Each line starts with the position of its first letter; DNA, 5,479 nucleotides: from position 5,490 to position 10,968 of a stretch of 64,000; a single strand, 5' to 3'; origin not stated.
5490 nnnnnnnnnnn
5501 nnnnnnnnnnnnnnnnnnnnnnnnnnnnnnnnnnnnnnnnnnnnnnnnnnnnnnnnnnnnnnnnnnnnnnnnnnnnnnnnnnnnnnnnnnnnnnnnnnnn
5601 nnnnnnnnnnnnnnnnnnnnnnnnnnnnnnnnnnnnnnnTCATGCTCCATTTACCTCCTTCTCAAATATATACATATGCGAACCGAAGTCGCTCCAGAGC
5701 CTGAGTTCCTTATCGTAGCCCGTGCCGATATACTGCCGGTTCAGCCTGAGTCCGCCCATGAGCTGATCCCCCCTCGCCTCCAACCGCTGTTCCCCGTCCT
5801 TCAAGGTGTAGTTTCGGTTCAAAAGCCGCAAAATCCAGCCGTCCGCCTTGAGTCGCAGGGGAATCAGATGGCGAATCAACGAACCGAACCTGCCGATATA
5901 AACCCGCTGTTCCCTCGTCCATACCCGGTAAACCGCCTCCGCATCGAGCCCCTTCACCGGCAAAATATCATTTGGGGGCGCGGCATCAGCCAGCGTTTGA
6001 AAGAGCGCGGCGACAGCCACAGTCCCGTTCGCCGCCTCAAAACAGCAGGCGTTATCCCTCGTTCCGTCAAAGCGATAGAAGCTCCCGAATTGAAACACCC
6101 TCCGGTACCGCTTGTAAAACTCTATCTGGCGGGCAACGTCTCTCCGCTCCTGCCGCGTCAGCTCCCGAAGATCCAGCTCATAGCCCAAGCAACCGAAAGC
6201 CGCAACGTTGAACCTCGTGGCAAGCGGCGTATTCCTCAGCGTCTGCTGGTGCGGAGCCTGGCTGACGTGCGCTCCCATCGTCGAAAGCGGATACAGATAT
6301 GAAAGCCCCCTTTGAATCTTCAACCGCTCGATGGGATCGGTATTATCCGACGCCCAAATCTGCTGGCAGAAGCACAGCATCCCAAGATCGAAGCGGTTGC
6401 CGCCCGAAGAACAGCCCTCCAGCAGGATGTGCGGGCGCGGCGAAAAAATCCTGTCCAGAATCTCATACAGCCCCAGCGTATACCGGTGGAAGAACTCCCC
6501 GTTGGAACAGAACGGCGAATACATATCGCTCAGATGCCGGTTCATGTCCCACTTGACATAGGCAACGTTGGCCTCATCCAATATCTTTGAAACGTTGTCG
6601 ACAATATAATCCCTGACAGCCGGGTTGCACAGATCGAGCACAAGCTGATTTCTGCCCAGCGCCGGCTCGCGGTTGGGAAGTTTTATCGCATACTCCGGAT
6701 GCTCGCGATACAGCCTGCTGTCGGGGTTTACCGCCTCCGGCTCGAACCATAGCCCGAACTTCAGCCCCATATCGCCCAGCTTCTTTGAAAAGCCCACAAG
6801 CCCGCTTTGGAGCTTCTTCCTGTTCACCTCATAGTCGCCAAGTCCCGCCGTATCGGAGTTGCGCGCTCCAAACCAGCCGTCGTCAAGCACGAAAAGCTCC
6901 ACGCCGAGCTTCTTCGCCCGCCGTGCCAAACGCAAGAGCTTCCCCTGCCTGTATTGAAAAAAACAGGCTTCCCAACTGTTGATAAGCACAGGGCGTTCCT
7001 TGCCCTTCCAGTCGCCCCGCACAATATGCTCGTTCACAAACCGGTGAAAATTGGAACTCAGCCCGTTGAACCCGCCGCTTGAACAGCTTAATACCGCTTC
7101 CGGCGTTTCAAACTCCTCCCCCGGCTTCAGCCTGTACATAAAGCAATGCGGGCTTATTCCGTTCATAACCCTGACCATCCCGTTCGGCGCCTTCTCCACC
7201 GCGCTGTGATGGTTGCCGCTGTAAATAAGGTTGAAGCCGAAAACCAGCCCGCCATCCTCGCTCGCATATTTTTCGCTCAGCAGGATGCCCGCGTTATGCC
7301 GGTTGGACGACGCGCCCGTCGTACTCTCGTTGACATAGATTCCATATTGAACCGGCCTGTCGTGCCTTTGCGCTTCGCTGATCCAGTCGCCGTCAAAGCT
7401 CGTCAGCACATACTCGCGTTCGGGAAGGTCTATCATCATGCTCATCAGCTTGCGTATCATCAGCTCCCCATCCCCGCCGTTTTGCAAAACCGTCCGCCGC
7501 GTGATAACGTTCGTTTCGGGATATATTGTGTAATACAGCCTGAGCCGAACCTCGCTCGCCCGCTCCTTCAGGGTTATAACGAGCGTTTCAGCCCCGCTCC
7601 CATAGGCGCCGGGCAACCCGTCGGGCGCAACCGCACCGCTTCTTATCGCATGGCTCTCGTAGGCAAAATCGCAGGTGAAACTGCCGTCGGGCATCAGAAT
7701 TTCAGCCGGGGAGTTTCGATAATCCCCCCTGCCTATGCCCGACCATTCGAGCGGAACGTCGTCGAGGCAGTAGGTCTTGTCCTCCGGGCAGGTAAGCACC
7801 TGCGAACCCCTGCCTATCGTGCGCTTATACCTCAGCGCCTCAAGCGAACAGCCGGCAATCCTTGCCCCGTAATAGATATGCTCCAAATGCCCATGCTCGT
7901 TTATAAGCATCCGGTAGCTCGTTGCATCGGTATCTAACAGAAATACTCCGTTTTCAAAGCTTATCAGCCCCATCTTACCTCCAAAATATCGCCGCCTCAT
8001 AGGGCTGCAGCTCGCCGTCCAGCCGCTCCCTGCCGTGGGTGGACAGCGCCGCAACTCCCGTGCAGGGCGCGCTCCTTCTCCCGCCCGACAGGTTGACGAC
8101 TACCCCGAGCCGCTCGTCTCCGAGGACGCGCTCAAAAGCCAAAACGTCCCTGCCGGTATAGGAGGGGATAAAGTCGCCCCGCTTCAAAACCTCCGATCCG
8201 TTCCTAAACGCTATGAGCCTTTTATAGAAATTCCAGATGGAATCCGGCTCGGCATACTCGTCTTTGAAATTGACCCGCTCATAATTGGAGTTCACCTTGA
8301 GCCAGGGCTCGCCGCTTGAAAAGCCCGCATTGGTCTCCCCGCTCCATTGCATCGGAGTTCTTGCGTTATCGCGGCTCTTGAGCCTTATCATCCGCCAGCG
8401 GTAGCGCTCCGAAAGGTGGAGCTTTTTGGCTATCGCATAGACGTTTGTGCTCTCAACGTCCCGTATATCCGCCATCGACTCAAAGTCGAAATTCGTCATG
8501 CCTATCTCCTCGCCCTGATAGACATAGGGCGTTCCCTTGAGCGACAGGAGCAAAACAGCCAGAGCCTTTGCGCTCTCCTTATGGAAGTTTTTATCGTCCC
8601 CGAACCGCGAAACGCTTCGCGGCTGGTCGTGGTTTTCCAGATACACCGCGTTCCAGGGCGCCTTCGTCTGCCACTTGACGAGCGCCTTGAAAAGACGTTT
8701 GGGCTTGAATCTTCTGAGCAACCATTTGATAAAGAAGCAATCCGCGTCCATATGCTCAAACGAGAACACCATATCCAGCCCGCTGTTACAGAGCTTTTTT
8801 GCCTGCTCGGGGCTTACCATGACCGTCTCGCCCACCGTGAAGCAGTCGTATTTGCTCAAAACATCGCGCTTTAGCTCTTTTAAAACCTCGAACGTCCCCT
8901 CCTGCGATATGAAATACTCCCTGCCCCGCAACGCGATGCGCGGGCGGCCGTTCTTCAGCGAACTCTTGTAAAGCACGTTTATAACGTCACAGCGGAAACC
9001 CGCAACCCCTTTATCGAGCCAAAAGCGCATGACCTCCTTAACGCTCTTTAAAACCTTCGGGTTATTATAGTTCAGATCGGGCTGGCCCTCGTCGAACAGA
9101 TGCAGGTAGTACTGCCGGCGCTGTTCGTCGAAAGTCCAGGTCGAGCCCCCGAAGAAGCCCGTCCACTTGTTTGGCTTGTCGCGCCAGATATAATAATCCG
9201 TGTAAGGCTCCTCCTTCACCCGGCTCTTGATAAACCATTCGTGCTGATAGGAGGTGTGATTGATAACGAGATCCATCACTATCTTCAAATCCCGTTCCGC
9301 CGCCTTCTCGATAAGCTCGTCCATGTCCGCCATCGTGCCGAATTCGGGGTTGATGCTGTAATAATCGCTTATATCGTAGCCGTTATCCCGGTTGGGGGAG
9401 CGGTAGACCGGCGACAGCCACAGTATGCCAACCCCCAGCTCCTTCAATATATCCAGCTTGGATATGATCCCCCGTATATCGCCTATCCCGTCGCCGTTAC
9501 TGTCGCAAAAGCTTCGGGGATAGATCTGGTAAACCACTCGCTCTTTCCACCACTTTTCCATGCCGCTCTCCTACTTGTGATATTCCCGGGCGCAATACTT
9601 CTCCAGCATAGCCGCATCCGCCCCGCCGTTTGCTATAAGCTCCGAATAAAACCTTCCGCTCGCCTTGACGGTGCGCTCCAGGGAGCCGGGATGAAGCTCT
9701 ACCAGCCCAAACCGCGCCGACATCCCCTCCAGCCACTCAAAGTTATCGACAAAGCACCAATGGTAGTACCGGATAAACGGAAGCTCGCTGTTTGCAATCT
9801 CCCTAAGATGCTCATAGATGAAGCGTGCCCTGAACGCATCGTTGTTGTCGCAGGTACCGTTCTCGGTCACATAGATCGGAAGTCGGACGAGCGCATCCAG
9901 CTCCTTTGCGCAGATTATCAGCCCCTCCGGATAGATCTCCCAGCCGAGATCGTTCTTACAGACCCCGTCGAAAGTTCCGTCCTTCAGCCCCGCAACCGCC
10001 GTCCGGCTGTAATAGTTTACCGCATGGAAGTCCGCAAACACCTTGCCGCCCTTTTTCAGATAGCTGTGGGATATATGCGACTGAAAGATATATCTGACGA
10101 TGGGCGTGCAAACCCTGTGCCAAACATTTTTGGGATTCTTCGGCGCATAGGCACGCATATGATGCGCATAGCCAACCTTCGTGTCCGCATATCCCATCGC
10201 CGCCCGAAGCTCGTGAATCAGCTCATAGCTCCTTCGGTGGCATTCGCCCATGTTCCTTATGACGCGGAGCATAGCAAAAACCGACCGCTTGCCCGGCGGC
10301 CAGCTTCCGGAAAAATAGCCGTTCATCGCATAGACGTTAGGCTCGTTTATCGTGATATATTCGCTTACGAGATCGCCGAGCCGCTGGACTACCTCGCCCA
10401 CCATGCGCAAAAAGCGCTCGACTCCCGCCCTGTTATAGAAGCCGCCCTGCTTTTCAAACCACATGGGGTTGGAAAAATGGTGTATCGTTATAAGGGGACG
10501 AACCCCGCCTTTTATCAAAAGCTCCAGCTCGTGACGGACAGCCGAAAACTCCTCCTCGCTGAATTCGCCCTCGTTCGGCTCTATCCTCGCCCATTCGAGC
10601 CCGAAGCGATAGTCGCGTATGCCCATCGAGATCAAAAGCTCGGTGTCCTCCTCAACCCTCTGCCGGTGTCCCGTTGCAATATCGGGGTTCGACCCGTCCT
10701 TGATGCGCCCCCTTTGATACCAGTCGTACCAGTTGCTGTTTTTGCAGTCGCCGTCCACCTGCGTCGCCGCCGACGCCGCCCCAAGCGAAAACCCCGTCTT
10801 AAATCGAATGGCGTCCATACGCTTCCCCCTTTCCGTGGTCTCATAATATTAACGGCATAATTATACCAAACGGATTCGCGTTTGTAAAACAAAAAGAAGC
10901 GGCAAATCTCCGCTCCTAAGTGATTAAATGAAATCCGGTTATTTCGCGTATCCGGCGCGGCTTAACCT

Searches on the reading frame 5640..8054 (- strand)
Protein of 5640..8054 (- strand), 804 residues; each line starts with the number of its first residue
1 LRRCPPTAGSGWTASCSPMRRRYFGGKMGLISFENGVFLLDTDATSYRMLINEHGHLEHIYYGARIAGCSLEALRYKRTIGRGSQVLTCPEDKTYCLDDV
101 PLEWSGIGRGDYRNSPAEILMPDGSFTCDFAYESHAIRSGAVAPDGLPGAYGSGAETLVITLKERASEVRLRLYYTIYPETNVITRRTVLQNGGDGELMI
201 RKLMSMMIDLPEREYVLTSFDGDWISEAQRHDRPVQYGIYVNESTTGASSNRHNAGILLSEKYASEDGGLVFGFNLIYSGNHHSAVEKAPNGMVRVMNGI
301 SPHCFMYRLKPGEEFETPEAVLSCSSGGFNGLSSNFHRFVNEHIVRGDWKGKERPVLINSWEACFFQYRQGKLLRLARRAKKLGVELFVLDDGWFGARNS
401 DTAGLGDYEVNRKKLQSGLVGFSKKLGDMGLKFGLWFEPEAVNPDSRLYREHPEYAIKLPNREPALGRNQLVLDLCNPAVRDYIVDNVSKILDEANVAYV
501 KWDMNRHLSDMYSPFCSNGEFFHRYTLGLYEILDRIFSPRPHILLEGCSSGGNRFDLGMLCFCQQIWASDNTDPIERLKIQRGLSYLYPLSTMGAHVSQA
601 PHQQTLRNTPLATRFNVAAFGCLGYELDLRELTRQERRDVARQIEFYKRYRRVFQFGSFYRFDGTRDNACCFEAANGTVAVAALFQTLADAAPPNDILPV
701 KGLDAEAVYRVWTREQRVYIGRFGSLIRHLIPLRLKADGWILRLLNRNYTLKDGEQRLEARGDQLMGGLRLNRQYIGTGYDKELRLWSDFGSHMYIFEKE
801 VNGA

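Call 10: search_protein_families(library=pfam, proteins=[window:5640-8054:-], max_evalue=0.001)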
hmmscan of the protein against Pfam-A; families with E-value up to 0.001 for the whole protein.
window:5640-8054:- (804 aa): 4 families
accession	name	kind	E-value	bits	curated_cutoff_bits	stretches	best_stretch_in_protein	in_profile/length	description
PF02065.24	Melibiase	-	5.3e-137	456.9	27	1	315-657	2-347/347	Melibiase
PF16875.11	Glyco_hydro_36N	-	4.2e-77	259.5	27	1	55-310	1-253/253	Glycosyl hydrolase family 36 N-terminal domain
PF16874.11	Glyco_hydro_36C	-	3.8e-09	37.3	27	1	673-797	7-77/77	Glycosyl hydrolase family 36 C-terminal domain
PF01055.32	Glyco_hydro_31_2nd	-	7.6e-06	25.9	23.5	1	378-508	29-160/328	Glycosyl hydrolases family 31 TIM-barrel domain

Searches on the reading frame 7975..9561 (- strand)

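Call 10: search_protein_families(library=pfam, proteins=[window:7975-9561:-], max_evalue=0.001)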
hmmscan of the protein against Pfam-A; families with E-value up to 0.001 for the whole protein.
window:7975-9561:- (528 aa): 2 families
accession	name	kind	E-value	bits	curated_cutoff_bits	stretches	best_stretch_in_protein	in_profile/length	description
PF00128.31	Alpha-amylase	-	2.1e-143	479.2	22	1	12-462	1-446/446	Alpha amylase, catalytic domain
PF11941.14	DUF3459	-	0.00082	20.1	22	0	445-525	1-89/90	Domain of unknown function (DUF3459)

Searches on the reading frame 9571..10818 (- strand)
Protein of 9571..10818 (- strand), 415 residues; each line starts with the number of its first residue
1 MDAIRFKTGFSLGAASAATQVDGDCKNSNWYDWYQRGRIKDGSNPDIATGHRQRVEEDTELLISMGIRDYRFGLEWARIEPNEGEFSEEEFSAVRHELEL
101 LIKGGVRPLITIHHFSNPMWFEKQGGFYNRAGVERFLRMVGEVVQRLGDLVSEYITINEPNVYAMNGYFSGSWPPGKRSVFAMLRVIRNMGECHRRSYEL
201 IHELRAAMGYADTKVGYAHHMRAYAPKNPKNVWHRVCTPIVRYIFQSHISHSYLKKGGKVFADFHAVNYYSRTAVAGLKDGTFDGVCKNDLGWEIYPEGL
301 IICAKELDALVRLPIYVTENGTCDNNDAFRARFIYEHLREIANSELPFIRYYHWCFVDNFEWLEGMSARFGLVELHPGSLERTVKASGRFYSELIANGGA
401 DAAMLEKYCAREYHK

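Call 10: search_protein_families(library=pfam, proteins=[window:9571-10818:-], max_evalue=0.001)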
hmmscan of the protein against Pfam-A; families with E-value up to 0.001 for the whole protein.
window:9571-10818:- (415 aa): 1 family
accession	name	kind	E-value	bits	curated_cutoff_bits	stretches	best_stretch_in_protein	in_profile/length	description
PF00232.24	Glyco_hydro_1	-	4.5e-62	210.4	22.6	2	5-232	4-233/453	Glycosyl hydrolase family 1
